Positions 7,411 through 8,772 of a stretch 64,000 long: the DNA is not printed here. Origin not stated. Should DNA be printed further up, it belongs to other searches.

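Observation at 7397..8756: Promoter geometry fits an either/or switch: the outward promoter is completed only at one cassette end, and the recombinase promoter lies inside the inverted repeat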

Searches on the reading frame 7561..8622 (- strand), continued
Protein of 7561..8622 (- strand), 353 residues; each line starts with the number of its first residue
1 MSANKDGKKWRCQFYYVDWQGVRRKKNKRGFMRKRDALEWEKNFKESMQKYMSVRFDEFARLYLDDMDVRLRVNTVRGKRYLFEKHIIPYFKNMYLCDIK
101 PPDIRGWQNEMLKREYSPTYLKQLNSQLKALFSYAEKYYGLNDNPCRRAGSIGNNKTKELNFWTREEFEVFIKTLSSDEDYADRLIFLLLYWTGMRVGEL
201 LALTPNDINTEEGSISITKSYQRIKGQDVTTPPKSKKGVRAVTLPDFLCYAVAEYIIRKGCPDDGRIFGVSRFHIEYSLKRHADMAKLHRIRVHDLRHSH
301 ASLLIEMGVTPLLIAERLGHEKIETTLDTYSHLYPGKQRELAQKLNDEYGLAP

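Call 16: find_encoding_contigs(protein=P0122, flank=8000, max_places=10)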
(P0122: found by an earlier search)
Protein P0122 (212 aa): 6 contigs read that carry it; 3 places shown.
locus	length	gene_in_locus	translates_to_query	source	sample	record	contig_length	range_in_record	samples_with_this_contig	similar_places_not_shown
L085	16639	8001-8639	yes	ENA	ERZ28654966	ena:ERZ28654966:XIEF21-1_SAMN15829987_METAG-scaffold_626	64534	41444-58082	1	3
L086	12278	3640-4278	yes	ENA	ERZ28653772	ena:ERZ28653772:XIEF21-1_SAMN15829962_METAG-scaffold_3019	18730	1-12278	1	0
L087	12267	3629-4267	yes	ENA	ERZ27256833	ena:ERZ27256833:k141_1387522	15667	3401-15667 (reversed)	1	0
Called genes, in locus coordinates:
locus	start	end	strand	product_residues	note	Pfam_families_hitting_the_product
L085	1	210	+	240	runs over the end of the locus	PF00814:TsaD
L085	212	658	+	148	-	PF13673:Acetyltransf_10, PF00583:Acetyltransf_1, PF13508:Acetyltransf_7, PF08445:FR47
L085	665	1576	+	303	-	PF23023:Anti-Pycsar_Apyc1, PF00753:Lactamase_B, PF12706:Lactamase_B_2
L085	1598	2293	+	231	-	PF20462:DUF6715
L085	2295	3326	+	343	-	PF02543:Carbam_trans_N (faint), PF00814:TsaD, PF22521:HypF_C_2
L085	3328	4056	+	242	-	PF00483:NTP_transferase (faint), PF01128:IspD, PF12804:NTP_transf_3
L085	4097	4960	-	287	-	PF00528:BPD_transp_1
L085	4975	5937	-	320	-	PF00528:BPD_transp_1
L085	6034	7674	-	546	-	-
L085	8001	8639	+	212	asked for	PF14659:Phage_int_SAM_3, PF00589:Phage_integrase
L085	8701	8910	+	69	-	PF00589:Phage_integrase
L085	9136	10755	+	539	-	-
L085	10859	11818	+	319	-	PF00528:BPD_transp_1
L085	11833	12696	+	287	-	PF00528:BPD_transp_1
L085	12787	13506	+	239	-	PF00657:Lipase_GDSL, PF13472:Lipase_GDSL_2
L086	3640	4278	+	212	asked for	PF14659:Phage_int_SAM_3, PF00589:Phage_integrase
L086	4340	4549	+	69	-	PF00589:Phage_integrase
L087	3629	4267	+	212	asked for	PF14659:Phage_int_SAM_3, PF00589:Phage_integrase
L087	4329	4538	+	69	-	PF00589:Phage_integrase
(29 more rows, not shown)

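Call 17: find_encoding_contigs(protein=P0123, flank=8000, max_places=10)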
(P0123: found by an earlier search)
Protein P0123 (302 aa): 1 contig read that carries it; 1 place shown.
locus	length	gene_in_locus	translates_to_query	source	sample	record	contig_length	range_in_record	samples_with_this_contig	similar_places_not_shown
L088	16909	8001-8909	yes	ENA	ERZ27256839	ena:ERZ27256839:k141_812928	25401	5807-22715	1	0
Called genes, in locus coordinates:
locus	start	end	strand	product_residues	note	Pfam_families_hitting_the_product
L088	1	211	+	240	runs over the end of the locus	PF00814:TsaD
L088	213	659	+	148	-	PF13673:Acetyltransf_10, PF00583:Acetyltransf_1, PF13508:Acetyltransf_7, PF08445:FR47 (weak)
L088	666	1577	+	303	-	PF23023:Anti-Pycsar_Apyc1, PF00753:Lactamase_B, PF12706:Lactamase_B_2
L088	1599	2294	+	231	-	PF20462:DUF6715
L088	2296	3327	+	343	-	PF02543:Carbam_trans_N (faint), PF00814:TsaD, PF22521:HypF_C_2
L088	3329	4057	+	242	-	PF00483:NTP_transferase (faint), PF01128:IspD, PF12804:NTP_transf_3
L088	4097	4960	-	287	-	PF00528:BPD_transp_1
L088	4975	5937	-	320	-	PF00528:BPD_transp_1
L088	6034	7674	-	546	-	-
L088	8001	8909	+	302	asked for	PF14659:Phage_int_SAM_3, PF00589:Phage_integrase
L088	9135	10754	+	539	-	-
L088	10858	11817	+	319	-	PF00528:BPD_transp_1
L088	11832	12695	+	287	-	PF00528:BPD_transp_1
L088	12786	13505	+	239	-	PF00657:Lipase_GDSL, PF13472:Lipase_GDSL_2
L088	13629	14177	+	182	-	PF00482:T2SSF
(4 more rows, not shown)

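Call 23: search_protein_families(library=pfam, proteins=[L032:6791-6985:+, L032:8062-8451:+, L032:8456-9526:+, L032:10231-11229:+, L032:6066-6611:-, L032:5486-5953:-, L032:4251-4763:+, L032:3073-4257:+], max_evalue=0.01)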
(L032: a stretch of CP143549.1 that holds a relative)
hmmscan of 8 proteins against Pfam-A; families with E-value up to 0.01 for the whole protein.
L032:6791-6985:+ (64 aa): 4 families
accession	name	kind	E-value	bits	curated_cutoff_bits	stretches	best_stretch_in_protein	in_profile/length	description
PF12728.13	HTH_17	-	0.00033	21.3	27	1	8-30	1-23/51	Helix-turn-helix domain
PF01381.28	HTH_3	-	0.0033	17.8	23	1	7-32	8-33/55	Helix-turn-helix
PF22083.2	I-HmuI_NUMOD-like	-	0.0044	17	27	1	6-32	10-36/46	DNA endonuclease I-HmuI-like, NUMOD-like domain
PF13384.12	HTH_23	-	0.0094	16.2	24.6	0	10-34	19-43/50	Homeodomain-like domain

L032:8062-8451:+ (129 aa): 1 family
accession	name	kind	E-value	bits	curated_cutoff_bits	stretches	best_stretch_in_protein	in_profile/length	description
PF21983.2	NikA-like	-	2.2e-11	44.2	27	1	9-74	6-70/72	Mobilization protein NikA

L032:8456-9526:+ (356 aa): 8 families
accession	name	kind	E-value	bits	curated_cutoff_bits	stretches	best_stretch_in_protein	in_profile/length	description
PF13481.12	AAA_25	-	1.8e-27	96.7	27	1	47-210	17-194/195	AAA domain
PF03796.21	DnaB_C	-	3.1e-08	33.7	27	1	63-217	19-189/255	DnaB-like helicase C terminal domain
PF06745.19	ATPase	-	3.9e-06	26.9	26.6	1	60-231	16-185/231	KaiC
PF13401.12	AAA_22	-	7.6e-05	23.5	27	1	64-205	6-123/130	AAA domain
PF05729.18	NACHT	-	0.0011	19.3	26.7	1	65-138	2-79/167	NACHT domain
PF13086.12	AAA_11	-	0.0013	19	27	1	64-89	18-44/257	AAA domain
PF20720.3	nSTAND3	-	0.0055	16.8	27.2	0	65-89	19-43/155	Novel STAND NTPase 3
PF05621.17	TniB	-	0.0088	15.9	22.4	0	151-207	113-164/189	Bacterial TniB protein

L032:10231-11229:+ (332 aa): 2 families
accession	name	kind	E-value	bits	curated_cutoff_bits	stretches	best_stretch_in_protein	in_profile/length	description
PF01076.25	Mob_Pre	-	1.8e-06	28.3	25.5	1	3-94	120-194/196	Plasmid recombination enzyme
PF20131.4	MC3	-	0.0019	18.1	23.2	1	240-306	86-153/159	ABC-three component (ABC-3C) system Middle Component 3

L032:6066-6611:- (181 aa): 4 families
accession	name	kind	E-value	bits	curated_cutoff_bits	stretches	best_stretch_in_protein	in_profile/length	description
PF01381.28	HTH_3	-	9.3e-14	51.7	23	1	7-60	1-54/55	Helix-turn-helix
PF13560.12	HTH_31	-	4.8e-07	30.4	27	1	4-57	3-57/64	Helix-turn-helix domain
PF13443.12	HTH_26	-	2.1e-06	28.3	22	1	6-58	1-54/63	Cro/C1-type HTH DNA-binding domain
PF12844.13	HTH_19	-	9.6e-06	25.9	30.2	1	4-61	1-58/64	Helix-turn-helix domain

L032:5486-5953:- (155 aa): 0 families

L032:4251-4763:+ (170 aa): 1 family
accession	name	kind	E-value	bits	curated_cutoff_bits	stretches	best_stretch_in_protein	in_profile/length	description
PF14367.12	DUF4411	-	1.3e-39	136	23.5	1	5-169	1-158/159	Domain of unknown function (DUF4411)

L032:3073-4257:+ (394 aa): 1 family
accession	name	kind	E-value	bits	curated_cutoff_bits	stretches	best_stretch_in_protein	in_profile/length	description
PF06114.19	Peptidase_M78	-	6e-12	45.9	22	1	208-304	28-121/123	IrrE N-terminal-like domain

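Call 32: find_encoding_contigs(protein=P0003, flank=8000, max_places=5)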
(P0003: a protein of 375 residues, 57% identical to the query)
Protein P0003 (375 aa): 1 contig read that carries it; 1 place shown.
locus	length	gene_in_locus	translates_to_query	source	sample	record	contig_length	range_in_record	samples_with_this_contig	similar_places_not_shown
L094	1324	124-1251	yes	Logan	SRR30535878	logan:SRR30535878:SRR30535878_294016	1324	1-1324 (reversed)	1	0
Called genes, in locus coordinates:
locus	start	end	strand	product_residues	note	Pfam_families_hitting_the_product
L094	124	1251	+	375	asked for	PF14657:Arm-DNA-bind_4, PF14659:Phage_int_SAM_3, PF00589:Phage_integrase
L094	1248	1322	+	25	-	?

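Call 33: find_encoding_contigs(protein=P0004, flank=8000, max_places=5)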
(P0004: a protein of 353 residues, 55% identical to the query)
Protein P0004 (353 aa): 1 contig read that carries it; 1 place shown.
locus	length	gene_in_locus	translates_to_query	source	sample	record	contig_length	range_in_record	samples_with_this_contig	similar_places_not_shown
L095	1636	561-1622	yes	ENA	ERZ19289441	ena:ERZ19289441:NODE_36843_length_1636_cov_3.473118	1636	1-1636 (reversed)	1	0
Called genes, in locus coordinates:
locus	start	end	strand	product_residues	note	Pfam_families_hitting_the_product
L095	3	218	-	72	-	PF13560:HTH_31 (weak), PF12844:HTH_19, PF01381:HTH_3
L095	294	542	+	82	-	-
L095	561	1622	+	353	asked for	PF14657:Arm-DNA-bind_4, PF14659:Phage_int_SAM_3, PF00589:Phage_integrase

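Call 47: find_encoding_contigs(protein=P0125, flank=5000, max_places=10)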
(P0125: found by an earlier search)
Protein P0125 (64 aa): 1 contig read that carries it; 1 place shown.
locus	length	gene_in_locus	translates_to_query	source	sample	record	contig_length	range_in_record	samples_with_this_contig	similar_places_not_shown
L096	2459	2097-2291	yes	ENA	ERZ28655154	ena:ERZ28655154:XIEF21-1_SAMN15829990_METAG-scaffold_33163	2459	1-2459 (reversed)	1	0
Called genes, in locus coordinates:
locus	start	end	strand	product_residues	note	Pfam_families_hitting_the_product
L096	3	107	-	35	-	?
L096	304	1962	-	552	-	-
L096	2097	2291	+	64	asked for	PF14657:Arm-DNA-bind_4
